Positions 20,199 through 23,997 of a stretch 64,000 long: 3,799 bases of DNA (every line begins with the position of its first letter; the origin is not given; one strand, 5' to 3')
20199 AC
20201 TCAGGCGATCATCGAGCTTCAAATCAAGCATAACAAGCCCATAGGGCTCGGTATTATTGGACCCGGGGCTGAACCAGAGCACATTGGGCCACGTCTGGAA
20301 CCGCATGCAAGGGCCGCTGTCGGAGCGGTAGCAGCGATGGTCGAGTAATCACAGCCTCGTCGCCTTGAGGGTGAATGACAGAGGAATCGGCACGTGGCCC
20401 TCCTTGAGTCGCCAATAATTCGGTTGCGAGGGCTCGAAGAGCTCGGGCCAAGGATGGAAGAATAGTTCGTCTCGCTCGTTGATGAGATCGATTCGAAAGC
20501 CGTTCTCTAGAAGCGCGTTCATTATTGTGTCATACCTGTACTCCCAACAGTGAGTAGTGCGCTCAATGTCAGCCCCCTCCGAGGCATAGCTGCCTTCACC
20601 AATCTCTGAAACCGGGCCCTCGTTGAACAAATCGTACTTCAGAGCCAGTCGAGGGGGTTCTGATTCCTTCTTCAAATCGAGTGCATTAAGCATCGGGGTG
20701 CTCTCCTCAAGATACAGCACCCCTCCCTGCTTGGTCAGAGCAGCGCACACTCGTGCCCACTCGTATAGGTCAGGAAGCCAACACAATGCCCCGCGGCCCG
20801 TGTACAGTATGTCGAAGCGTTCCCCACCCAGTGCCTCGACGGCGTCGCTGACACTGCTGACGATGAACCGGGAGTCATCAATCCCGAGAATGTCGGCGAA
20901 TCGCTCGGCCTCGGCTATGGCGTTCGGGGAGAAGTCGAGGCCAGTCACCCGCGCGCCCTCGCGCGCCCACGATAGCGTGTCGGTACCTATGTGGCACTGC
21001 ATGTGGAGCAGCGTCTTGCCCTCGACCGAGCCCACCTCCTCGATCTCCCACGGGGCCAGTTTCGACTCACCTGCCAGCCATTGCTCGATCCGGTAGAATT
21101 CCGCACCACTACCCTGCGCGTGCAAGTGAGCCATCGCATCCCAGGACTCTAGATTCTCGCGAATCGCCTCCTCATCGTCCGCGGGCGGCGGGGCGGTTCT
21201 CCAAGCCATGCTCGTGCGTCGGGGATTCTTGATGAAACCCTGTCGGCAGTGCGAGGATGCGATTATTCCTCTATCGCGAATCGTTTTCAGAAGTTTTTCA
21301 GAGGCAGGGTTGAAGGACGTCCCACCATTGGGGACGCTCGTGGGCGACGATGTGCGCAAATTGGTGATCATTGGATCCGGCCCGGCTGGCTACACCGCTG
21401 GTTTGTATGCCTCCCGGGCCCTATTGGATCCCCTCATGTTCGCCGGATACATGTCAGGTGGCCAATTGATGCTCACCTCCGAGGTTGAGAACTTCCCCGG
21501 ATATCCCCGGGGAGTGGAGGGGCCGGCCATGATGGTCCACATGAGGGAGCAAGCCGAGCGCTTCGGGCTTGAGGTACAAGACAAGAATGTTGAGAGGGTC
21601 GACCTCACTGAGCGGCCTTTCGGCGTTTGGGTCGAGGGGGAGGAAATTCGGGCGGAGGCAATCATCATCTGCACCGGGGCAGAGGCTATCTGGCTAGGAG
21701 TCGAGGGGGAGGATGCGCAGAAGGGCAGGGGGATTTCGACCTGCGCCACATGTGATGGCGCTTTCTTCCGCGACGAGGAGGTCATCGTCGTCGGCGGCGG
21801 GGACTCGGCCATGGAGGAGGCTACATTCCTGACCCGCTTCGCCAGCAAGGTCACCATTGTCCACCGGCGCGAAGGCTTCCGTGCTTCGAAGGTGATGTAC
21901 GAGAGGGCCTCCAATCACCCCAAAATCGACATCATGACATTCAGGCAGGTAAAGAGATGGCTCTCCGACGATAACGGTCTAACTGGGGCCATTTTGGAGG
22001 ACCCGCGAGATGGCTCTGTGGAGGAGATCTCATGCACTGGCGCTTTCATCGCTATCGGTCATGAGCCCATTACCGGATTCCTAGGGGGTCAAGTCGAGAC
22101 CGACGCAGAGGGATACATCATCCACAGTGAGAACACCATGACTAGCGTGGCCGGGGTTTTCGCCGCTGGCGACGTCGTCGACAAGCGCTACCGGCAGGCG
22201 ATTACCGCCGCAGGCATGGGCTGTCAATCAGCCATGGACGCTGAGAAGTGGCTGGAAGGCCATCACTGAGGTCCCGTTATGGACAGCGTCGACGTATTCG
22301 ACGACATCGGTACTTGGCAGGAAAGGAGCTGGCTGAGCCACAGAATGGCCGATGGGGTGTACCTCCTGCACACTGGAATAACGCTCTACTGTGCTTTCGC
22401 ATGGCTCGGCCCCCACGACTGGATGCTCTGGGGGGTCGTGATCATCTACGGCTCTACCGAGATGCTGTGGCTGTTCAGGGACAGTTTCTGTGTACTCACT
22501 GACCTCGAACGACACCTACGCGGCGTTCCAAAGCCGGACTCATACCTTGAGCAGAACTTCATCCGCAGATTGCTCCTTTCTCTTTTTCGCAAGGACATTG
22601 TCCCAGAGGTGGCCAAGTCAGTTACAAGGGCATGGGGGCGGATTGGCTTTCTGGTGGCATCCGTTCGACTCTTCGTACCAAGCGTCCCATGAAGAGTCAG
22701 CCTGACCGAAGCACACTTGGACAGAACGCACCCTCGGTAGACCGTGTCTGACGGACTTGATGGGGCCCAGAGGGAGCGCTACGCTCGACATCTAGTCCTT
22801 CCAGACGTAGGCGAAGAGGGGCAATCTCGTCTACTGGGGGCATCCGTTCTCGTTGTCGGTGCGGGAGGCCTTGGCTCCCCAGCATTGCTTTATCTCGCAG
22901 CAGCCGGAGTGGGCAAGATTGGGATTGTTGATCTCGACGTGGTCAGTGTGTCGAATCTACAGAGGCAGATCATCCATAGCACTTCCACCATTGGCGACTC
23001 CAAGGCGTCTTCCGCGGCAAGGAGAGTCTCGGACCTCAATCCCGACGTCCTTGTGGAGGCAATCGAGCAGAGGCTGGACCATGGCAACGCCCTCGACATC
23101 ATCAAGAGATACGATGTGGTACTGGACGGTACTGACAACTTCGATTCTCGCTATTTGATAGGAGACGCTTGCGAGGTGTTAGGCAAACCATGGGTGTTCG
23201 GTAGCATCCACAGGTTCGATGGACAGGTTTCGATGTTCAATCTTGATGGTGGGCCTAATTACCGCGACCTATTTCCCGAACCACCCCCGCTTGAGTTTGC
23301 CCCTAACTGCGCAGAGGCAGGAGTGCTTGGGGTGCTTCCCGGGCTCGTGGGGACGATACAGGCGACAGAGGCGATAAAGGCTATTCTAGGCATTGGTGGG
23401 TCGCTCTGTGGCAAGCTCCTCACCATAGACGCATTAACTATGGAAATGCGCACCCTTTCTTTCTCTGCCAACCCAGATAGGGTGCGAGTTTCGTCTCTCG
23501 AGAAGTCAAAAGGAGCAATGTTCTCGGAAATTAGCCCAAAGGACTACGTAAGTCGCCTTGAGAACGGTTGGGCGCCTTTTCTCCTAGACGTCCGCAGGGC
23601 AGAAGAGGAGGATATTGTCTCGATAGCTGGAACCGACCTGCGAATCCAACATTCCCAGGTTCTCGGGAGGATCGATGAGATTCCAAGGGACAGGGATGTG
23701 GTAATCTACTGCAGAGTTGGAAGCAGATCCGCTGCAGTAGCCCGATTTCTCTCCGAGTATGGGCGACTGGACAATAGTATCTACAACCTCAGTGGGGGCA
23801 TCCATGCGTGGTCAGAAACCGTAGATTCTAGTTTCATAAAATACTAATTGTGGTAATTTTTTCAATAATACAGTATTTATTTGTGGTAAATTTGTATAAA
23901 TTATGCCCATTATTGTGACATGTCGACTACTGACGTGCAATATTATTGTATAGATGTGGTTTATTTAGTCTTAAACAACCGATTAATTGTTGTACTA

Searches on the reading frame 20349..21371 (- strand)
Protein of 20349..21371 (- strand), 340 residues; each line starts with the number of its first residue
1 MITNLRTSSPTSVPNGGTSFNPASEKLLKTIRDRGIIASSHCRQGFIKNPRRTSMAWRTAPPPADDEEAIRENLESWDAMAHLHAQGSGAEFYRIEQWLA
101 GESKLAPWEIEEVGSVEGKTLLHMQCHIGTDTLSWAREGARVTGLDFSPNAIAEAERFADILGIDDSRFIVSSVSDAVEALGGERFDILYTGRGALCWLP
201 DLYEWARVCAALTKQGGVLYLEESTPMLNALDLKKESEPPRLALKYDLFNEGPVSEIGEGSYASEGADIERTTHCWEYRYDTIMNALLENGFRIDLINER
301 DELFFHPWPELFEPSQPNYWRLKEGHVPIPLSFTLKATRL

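Call 17: search_protein_families(library=pfam, proteins=[window:20349-21371:-], max_evalue=0.001)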
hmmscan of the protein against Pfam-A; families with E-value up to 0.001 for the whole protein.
window:20349-21371:- (340 aa): 5 families
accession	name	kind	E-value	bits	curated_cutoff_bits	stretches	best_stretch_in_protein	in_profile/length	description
PF08242.18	Methyltransf_12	-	3.8e-09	37.6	30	1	122-219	1-98/98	Methyltransferase domain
PF08241.18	Methyltransf_11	-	1.3e-07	32.6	21.2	1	124-221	3-95/95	Methyltransferase domain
PF13847.12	Methyltransf_31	-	1.9e-07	31.3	27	1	119-225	5-113/145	Methyltransferase domain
PF13649.12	Methyltransf_25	-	2.8e-07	31.6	27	1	124-217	4-97/97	Methyltransferase domain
PF13489.12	Methyltransf_23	-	2.3e-05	24.6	27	1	117-294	22-161/164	Methyltransferase domain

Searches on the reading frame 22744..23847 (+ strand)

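Call 63: search_protein_families(library=pfam, proteins=[window:22744-23847:+], max_evalue=0.0001)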
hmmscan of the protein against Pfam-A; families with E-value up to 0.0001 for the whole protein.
window:22744-23847:+ (367 aa): 2 families
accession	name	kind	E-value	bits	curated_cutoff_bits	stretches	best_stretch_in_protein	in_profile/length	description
PF00899.27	ThiF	-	5.3e-77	258.6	28.1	1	13-243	1-233/238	ThiF family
PF00581.25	Rhodanese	-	2.8e-10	41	22.2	1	265-358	2-101/102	Rhodanese-like domain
